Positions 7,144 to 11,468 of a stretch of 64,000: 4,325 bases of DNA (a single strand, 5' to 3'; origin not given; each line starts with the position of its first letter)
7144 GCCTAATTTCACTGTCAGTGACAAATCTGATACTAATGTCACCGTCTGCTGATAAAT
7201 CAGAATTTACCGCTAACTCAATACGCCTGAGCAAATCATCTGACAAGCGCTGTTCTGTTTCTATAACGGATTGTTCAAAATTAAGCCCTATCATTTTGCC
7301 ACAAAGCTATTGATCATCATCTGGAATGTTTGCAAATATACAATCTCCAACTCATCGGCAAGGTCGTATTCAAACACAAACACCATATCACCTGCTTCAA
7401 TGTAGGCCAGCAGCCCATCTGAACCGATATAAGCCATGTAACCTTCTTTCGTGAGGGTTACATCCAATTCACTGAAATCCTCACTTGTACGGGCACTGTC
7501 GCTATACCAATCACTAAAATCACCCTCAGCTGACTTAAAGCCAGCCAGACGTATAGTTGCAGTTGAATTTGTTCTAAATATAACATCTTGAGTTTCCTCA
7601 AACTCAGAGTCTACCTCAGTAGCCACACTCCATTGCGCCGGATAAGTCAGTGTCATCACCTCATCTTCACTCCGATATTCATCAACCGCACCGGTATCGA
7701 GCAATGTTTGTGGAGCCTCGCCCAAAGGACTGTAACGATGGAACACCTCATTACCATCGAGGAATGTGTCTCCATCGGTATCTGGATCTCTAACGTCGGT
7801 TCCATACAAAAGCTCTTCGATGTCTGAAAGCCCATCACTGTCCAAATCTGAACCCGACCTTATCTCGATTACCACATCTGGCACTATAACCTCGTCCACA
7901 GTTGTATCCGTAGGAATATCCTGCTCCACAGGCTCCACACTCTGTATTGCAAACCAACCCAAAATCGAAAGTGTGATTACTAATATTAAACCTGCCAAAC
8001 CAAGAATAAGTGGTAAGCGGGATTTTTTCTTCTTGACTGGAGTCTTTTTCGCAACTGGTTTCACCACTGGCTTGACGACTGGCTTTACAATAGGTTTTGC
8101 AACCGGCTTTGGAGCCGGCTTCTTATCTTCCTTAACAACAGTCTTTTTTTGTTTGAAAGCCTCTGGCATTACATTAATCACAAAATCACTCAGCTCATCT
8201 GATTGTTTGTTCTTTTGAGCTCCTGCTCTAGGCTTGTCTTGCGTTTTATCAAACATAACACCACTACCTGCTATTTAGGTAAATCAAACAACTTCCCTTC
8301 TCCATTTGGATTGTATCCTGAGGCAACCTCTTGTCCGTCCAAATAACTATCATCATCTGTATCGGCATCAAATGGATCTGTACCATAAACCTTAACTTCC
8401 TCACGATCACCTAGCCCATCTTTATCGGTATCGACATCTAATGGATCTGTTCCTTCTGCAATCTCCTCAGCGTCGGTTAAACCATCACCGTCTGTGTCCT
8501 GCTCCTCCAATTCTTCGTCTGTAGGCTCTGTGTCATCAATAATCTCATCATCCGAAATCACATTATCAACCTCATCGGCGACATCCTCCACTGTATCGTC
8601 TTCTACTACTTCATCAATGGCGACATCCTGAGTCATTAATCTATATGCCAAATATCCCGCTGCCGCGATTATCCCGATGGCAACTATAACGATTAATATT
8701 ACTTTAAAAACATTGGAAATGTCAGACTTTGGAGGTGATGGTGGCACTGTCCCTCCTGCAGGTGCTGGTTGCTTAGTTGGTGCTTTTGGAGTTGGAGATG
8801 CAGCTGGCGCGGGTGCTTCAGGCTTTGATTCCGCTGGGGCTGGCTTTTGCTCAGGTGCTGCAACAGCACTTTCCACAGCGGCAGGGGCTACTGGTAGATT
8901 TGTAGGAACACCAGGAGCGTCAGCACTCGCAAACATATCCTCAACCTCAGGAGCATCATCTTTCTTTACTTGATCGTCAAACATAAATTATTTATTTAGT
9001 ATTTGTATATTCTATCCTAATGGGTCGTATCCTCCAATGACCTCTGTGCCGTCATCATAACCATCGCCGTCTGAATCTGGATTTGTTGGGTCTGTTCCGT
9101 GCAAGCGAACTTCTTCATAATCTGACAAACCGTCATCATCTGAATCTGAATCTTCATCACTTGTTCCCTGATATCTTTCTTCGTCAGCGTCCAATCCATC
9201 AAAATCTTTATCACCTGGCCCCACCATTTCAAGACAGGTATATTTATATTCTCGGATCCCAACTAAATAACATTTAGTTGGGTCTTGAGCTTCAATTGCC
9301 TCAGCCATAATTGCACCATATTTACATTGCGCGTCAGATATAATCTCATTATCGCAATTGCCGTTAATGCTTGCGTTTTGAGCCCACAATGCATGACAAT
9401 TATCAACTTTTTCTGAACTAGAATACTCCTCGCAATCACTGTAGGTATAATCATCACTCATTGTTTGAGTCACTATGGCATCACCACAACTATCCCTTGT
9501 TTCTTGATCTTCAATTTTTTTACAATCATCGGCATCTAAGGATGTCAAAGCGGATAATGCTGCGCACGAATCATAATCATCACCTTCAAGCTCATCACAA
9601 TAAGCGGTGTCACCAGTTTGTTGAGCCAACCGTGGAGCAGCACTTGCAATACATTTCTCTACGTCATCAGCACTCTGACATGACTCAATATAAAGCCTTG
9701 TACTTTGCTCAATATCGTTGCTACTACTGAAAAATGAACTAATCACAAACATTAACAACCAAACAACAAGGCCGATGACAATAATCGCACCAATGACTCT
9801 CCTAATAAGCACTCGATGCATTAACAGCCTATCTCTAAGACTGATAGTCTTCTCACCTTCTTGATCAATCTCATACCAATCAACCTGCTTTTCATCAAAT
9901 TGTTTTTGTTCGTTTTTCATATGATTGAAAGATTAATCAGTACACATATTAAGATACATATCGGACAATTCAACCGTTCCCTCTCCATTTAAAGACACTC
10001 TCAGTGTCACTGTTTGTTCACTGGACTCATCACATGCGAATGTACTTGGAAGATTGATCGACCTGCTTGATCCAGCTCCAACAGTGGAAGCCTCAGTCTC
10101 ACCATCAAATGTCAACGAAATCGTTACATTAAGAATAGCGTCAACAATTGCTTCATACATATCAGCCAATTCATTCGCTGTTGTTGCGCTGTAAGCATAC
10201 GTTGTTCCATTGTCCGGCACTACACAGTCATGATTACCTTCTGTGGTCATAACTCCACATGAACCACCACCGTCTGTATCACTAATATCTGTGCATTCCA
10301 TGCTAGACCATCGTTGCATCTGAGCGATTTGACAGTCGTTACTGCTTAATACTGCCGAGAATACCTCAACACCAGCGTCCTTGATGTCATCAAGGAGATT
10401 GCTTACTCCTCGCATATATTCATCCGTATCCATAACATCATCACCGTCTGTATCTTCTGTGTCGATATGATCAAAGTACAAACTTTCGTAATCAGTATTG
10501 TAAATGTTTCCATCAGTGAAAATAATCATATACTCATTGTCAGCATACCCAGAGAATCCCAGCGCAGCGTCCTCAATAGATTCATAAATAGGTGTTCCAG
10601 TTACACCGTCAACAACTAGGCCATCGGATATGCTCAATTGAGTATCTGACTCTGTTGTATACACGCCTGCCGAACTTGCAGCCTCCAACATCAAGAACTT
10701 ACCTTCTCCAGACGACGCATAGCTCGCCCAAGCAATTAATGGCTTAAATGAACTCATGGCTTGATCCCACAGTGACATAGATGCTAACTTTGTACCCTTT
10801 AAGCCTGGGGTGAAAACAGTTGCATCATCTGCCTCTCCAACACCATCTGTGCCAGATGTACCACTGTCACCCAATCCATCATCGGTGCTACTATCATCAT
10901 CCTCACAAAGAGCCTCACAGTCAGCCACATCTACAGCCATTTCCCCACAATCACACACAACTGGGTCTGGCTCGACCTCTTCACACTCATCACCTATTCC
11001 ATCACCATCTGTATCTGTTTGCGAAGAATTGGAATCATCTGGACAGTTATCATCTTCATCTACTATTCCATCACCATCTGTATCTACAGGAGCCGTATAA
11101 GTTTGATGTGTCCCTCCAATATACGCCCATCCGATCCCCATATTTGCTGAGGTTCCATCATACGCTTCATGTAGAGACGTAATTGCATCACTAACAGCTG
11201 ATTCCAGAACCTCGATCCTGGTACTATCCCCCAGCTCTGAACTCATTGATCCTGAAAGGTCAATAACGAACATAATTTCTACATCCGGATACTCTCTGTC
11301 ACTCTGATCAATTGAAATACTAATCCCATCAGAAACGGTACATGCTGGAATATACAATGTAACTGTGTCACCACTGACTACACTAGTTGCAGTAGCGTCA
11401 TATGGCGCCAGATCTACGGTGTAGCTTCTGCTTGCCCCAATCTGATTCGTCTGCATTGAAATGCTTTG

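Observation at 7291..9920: Three consecutive bitopic membrane proteins upstream of ybeY share a C-terminal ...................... calcium-binding module; a fourth member is a lipoprotein at 34966..35660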

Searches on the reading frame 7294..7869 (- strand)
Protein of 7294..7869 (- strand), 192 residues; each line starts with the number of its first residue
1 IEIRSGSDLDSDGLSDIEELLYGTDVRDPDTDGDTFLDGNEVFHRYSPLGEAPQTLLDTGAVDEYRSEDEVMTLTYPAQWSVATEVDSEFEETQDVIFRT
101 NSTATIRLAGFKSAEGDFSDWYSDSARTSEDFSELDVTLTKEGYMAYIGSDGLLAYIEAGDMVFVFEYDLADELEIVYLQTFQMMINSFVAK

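Call 45: search_protein_representatives(protein=window:7294-7869:-)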
Query: 192 residues. Proteins with E-value up to 0.001 (for the whole library): 8014; up to 1e-10: 1690; up to 1e-30: 101. The best 150 are listed.
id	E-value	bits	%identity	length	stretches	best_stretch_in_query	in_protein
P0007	5.8e-70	251.4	65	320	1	2-190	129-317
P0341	1.6e-69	250.0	47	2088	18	7-49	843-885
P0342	6.1e-64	231.8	48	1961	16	8-49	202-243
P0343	1.7e-62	227.1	47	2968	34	7-60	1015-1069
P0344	3.4e-57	209.8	52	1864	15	7-49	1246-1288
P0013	8.6e-55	202.0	54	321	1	5-190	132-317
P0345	1.6e-49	184.8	46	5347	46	5-51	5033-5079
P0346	2.0e-49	184.5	44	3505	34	7-52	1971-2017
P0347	7.7e-48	179.3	44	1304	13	4-51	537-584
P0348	1.3e-47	178.6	47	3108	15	7-50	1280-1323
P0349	2.7e-47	177.6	49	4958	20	8-54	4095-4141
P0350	2.8e-47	177.5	47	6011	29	7-50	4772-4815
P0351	9.7e-47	175.8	43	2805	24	8-51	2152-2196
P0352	8.5e-46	172.7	54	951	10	7-51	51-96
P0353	8.8e-46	172.6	51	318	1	3-190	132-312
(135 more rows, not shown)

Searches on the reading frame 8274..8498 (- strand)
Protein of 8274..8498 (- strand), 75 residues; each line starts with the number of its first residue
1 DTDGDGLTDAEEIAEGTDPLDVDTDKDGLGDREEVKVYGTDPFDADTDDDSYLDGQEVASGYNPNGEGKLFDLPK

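Call 32: search_solved_structures(query=window:8274-8498:-, max_evalue=1, show_alignments=3)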
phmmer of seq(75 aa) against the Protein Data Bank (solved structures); distinct sequences matched with E-value up to 1: 5.
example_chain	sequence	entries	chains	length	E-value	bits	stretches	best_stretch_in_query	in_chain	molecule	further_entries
8fns_A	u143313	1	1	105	0.0099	20.2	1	1-60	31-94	EF-hand domain-containing protein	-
6mi5_X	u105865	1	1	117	0.013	19.8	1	1-60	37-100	Lanmodulin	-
7c7u_A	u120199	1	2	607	0.066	17.5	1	18-60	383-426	Biofilm-associated surface protein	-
7c7r_B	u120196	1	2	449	0.096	17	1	16-60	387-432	Biofilm-associated surface protein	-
3ll8_B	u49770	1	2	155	0.83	14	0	1-28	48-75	Calcineurin subunit B type 1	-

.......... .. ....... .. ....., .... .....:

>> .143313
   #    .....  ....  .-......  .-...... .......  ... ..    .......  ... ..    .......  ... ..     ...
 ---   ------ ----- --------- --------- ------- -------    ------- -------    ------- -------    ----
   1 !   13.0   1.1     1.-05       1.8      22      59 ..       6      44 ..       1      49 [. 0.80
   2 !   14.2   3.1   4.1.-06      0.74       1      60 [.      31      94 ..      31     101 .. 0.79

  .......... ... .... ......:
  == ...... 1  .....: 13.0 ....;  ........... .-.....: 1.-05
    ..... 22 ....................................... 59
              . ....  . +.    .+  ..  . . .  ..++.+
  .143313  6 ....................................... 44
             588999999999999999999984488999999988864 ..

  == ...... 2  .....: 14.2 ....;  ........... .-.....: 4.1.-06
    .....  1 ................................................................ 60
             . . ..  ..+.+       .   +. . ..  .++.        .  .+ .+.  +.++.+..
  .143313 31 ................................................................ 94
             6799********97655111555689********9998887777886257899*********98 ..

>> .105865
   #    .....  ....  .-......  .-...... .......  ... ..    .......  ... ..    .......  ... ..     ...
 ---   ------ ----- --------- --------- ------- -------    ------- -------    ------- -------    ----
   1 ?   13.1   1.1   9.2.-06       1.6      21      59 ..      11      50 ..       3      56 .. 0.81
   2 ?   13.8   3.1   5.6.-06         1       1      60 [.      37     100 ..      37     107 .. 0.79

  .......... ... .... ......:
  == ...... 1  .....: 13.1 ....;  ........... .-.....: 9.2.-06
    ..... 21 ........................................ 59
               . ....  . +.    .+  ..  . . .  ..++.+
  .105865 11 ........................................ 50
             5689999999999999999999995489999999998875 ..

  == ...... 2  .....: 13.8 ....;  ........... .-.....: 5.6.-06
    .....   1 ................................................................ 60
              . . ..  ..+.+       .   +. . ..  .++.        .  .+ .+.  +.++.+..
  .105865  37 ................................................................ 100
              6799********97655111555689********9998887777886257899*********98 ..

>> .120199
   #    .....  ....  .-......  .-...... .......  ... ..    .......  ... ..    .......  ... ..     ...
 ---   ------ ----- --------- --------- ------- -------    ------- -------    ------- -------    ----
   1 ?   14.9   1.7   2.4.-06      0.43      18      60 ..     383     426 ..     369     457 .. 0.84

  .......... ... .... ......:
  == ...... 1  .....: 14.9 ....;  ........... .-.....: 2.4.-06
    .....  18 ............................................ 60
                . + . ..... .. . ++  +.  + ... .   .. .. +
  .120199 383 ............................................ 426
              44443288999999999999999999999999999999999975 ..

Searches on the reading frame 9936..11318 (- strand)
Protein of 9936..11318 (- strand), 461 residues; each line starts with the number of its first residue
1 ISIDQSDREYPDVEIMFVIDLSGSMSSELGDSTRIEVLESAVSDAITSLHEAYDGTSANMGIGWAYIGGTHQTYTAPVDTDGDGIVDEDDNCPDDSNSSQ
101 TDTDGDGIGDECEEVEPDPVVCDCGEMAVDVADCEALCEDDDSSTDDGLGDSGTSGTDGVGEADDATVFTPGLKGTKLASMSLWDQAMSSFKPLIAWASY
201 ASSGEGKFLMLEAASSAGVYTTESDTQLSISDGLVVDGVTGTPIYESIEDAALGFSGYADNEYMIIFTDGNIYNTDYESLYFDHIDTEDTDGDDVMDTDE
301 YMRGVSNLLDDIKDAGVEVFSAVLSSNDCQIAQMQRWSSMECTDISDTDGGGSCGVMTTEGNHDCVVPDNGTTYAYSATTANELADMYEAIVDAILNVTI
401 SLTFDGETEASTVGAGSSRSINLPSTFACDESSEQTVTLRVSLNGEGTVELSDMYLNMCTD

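Call 66: search_protein_families(library=pfam, proteins=[window:9936-11318:-], max_evalue=1)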
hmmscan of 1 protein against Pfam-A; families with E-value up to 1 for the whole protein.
seq(461 aa): 1 family
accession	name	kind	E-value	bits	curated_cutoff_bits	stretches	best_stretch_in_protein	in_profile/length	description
PF13519.12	VWA_2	-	0.00078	20.5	27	1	15-50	1-36/107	von Willebrand factor type A domain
